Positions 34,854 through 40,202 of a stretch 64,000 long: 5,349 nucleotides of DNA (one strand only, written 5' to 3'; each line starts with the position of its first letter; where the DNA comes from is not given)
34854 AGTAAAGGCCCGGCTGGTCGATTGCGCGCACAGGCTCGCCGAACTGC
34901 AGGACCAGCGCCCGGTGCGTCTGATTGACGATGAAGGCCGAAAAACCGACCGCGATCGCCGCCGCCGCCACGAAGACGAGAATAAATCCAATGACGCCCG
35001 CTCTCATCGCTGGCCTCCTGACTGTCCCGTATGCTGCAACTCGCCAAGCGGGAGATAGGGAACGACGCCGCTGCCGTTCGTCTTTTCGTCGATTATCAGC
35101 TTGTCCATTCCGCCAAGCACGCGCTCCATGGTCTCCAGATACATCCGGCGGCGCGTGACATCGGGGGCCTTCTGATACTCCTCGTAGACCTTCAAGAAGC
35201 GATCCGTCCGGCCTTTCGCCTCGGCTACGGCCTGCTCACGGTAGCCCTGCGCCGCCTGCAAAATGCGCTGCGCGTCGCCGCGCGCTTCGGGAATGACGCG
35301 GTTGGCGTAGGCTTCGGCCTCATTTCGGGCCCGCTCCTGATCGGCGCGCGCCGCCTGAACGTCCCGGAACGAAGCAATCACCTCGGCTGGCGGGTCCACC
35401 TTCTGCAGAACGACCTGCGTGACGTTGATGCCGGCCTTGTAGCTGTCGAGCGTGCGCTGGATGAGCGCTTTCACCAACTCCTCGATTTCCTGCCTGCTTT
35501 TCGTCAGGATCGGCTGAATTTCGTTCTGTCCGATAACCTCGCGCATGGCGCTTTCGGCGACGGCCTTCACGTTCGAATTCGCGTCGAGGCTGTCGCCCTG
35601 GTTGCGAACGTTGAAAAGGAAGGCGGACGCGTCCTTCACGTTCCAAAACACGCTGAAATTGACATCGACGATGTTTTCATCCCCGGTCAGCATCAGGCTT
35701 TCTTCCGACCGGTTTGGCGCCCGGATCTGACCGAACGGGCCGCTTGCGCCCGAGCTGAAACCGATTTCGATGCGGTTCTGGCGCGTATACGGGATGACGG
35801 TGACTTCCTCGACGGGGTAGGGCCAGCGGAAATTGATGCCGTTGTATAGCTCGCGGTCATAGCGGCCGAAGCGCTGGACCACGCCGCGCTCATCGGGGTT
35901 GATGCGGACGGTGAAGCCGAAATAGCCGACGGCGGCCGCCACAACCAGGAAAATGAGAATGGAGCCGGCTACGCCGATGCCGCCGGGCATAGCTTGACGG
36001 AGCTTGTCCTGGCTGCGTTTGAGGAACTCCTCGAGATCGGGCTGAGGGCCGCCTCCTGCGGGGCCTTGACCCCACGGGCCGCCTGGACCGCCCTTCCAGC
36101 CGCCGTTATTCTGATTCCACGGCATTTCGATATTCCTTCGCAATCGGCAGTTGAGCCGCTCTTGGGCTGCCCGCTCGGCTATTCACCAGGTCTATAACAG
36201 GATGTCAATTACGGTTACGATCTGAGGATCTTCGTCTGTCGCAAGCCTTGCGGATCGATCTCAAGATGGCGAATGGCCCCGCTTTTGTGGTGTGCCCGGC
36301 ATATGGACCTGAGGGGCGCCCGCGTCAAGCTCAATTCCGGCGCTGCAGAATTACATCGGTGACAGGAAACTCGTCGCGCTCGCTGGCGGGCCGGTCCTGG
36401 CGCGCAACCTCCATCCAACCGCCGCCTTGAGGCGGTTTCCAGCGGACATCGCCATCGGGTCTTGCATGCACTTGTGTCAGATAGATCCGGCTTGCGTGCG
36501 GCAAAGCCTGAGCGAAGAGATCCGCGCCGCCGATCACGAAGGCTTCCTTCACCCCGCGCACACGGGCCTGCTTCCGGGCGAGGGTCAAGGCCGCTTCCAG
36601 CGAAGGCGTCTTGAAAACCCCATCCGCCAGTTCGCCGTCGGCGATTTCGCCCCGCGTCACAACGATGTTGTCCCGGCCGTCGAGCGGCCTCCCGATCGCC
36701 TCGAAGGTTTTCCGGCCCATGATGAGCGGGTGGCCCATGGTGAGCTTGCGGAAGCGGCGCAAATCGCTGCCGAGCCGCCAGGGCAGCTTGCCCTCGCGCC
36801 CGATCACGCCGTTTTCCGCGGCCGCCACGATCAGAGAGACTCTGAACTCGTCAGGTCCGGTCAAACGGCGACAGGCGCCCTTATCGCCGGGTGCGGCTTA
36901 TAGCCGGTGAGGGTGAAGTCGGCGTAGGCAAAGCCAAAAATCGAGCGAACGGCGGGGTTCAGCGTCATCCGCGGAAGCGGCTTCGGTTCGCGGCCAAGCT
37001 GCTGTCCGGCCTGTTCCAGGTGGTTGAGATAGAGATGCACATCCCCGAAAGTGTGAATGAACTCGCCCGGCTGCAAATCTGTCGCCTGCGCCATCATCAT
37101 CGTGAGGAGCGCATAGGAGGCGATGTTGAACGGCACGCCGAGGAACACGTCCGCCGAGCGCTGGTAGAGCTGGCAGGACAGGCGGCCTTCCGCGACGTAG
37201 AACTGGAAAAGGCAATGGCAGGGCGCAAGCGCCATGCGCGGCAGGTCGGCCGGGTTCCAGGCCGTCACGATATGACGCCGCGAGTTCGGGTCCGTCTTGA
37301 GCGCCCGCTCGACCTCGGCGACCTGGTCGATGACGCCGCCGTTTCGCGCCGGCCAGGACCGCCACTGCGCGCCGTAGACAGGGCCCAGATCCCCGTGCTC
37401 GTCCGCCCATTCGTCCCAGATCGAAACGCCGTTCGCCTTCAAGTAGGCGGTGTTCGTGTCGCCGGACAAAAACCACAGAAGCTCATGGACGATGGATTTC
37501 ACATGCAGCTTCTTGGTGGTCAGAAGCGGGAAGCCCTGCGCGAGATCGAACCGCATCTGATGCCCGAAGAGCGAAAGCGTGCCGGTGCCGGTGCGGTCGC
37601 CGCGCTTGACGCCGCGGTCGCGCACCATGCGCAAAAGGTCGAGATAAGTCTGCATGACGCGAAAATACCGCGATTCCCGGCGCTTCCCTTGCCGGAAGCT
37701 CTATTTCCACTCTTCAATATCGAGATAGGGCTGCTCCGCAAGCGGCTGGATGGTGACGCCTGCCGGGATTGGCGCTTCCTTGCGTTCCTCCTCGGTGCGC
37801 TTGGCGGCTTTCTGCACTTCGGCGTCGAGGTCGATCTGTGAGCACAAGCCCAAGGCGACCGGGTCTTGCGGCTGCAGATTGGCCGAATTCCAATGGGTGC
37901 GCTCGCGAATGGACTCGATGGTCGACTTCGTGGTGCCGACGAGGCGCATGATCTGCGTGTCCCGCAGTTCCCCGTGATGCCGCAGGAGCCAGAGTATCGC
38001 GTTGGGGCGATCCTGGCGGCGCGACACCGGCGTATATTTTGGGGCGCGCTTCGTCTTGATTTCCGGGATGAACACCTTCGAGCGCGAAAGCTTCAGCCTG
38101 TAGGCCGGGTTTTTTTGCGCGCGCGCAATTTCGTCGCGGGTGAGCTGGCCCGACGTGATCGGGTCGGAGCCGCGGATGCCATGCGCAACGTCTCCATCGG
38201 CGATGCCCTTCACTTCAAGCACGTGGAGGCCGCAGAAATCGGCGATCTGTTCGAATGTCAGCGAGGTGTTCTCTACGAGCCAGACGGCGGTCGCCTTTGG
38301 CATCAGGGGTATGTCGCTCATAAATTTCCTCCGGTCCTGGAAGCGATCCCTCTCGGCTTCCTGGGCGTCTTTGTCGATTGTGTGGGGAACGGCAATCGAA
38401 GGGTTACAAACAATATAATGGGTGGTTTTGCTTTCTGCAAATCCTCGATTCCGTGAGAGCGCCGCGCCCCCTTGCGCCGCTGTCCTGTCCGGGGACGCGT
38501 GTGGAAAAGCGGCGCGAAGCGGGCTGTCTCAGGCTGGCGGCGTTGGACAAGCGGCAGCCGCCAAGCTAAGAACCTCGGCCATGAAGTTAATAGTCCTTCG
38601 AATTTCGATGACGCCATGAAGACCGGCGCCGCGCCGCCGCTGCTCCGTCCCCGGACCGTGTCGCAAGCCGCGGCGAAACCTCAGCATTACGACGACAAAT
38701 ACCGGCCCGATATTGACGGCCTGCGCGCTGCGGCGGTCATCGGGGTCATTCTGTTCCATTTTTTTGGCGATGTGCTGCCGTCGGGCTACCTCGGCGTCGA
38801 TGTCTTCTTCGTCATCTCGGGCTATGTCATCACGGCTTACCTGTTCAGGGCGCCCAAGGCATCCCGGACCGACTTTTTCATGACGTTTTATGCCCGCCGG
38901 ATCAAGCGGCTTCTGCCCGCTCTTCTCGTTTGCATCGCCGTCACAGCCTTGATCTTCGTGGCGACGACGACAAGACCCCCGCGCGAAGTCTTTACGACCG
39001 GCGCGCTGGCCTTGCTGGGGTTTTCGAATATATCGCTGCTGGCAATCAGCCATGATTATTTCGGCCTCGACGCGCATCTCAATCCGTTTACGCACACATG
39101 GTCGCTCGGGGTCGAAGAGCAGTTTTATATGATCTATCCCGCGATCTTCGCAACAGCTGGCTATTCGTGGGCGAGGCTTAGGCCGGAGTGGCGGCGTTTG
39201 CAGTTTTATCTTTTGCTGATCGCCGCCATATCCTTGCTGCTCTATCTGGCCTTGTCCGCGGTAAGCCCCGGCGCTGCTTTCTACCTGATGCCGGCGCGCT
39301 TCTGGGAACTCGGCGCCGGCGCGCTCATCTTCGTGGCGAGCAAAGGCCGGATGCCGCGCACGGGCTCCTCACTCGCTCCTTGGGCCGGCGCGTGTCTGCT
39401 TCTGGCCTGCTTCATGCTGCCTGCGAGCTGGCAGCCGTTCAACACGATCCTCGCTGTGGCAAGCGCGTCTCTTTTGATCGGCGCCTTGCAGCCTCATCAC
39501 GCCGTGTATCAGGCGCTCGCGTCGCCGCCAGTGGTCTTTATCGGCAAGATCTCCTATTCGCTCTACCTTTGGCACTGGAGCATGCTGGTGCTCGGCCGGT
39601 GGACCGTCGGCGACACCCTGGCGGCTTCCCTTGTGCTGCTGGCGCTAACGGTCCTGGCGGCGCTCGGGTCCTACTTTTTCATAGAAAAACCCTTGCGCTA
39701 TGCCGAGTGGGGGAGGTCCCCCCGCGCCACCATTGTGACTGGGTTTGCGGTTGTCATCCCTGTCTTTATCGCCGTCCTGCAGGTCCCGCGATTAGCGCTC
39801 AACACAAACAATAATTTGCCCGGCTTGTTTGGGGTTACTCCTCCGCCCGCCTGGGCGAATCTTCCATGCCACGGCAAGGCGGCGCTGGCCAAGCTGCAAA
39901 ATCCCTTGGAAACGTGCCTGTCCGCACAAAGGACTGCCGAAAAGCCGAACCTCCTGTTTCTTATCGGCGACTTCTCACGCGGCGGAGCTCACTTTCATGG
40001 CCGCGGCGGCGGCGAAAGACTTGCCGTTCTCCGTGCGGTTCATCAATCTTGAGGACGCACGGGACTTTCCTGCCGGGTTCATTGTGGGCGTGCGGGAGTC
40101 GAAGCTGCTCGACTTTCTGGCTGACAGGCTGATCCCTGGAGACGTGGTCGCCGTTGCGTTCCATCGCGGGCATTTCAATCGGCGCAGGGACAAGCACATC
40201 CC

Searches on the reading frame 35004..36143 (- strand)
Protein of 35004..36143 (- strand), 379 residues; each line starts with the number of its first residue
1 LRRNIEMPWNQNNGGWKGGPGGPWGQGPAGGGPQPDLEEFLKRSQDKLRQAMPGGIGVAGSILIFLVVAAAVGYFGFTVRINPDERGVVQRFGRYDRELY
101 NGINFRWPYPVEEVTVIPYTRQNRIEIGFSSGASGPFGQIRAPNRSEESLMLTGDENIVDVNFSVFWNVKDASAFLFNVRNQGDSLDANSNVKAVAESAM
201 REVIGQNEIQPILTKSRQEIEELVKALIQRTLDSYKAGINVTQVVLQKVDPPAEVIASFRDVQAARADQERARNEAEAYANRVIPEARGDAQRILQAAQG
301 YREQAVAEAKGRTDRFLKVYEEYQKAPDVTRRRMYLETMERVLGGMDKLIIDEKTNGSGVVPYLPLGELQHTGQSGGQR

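Call 7: search_protein_families(library=ncbifam, max_evalue=1e-10, proteins=[window:35004-36143:-])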
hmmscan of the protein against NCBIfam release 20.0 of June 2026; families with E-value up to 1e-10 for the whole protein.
window:35004-36143:- (379 aa): 2 families
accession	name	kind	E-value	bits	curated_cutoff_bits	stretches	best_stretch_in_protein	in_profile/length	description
TIGR01933.1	hflK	equivalog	9.6e-82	274.3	159.4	1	81-364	4-258/261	FtsH protease activity modulator HflK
NF008181.0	PRK10930.1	equivalog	3.2e-55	187.6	660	1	149-362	147-354/419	FtsH protease activity modulator HflK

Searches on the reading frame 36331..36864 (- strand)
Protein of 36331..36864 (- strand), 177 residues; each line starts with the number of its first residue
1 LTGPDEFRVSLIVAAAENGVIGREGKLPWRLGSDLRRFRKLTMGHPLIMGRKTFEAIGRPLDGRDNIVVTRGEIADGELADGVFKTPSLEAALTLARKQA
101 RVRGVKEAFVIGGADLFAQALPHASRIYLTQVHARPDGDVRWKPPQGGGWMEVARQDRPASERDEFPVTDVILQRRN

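Call 7: search_protein_families(library=ncbifam, max_evalue=1e-10, proteins=[window:36331-36864:-])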
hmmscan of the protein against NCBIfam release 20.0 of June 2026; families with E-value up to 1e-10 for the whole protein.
window:36331-36864:- (177 aa): 26 families (the best 25 are shown)
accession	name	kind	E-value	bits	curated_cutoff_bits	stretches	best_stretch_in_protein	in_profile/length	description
NF000006.2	trim_DfrA26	exception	2e-39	135.5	350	1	7-175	17-182/183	trimethoprim-resistant dihydrofolate reductase DfrA26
NF000019.2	trim_DfrA3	exception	6.1e-39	133.5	350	1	9-176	3-161/162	trimethoprim-resistant dihydrofolate reductase DfrA3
NF000012.1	trim_DfrI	exception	7e-31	107.2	400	1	7-144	26-158/191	trimethoprim-resistant dihydrofolate reductase DfrI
NF008037.0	PRK10769.1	equivalog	2.3e-29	102.4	168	1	9-176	3-160/160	type 3 dihydrofolate reductase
NF033851.1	trim_DfrA35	exception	2.2e-25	89.2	360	1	9-150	2-139/170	trimethoprim-resistant dihydrofolate reductase DfrA35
NF040541.1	trim_DfrE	exception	1.4e-23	83.4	347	1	9-140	3-125/157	trimethoprim-resistant dihydrofolate reductase DfrE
NF041386.1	dihyfolred_HdrA_Halo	equivalog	3.8e-23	82.1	300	1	12-153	6-142/158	dihydrofolate reductase HdrA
NF000055.3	trim_DfrA12_A21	exception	4.9e-23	81.8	330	1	4-140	3-131/165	DfrA12/DfrA21 family trimethoprim-resistant dihydrofolate reductase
NF000332.1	trim_DfrDGK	exception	9.1e-23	80.9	300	1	8-163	1-147/161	DfrD/DfrG/DfrK family trimethoprim-resistant dihydrofolate reductase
NF000053.2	trim_DfrA12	exception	4.6e-22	78.6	360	1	7-140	6-131/165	trimethoprim-resistant dihydrofolate reductase DfrA12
NF000143.1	trim_DfrG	exception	4.6e-22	78.5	365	1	8-158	2-143/165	trimethoprim-resistant dihydrofolate reductase DfrG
NF000146.2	trim_DfrA24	exception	1.7e-21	76.8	375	1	7-134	13-145/185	trimethoprim-resistant dihydrofolate reductase DfrA24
NF000333.1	trim_DfrF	exception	1.7e-21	76.8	320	1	9-138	2-122/164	trimethoprim-resistant dihydrofolate reductase DfrF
NF000159.1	trim_DfrD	exception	3e-21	76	350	1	8-156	6-145/166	trimethoprim-resistant dihydrofolate reductase DfrD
NF000126.2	trim_DfrA8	exception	1.5e-19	70.3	325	1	11-139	6-134/169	trimethoprim-resistant dihydrofolate reductase DfrA8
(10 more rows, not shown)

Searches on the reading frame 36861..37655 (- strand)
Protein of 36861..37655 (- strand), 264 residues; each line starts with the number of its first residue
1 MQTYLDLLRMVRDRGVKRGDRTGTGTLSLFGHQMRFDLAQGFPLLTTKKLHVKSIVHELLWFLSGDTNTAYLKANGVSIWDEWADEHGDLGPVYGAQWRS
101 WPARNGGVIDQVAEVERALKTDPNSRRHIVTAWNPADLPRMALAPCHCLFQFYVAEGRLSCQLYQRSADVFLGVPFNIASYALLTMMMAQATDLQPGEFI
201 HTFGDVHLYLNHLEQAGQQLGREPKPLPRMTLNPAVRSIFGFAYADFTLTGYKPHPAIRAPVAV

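Call 7: search_protein_families(library=ncbifam, max_evalue=1e-10, proteins=[window:36861-37655:-])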
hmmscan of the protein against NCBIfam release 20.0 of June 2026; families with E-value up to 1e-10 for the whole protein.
window:36861-37655:- (264 aa): 8 families
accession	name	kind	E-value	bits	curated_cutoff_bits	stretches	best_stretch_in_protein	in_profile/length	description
NF002497.0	PRK01827.1-3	equivalog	1.4e-140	467.1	327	1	1-264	1-264/264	thymidylate synthase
TIGR03284.1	thym_sym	equivalog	5.8e-131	436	108.35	2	84-264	116-296/296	thymidylate synthase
NF002499.0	PRK01827.1-5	equivalog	9.7e-129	428.2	405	1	1-264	1-264/264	thymidylate synthase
NF002496.0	PRK01827.1-2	equivalog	6.5e-119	396.7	325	2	85-264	139-318/318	thymidylate synthase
NF010393.0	PRK13821.1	equivalog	4.7e-56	190.2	576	2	108-264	154-323/323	thymidylate synthase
NF002495.0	PRK01827.1-1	equivalog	5.2e-53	180.4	327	1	20-264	32-279/279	thymidylate synthase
NF002498.0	PRK01827.1-4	equivalog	4.3e-41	141.1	427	1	1-264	1-283/283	thymidylate synthase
TIGR03283.1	thy_syn_methano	equivalog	2.4e-12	46.8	174.55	1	94-212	83-197/201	thymidylate synthase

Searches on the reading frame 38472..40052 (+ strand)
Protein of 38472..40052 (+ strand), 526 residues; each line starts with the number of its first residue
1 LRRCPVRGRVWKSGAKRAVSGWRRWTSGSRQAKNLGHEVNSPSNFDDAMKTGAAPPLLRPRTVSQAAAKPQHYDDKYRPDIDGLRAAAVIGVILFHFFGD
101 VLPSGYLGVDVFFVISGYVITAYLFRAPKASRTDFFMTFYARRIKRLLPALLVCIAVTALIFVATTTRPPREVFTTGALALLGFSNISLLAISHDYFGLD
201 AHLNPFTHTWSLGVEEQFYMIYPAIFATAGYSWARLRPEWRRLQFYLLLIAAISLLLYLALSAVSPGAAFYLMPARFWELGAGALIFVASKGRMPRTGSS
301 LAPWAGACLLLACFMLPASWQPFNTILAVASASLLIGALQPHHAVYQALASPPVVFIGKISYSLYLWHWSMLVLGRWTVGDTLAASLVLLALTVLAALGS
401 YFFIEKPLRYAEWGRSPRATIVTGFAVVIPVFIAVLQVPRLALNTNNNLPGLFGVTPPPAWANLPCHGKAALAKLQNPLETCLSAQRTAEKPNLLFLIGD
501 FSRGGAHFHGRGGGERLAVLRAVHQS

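Call 7: search_protein_families(library=ncbifam, max_evalue=1e-10, proteins=[window:38472-40052:+])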
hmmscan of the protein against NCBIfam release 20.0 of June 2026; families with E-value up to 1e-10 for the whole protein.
window:38472-40052:+ (526 aa): 1 family
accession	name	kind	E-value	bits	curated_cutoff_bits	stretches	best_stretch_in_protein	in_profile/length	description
NF058601.1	ActlTfSucTMsmeg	equivalog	4.8e-35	121.1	1275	1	64-416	18-388/723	acetyltransferase SucT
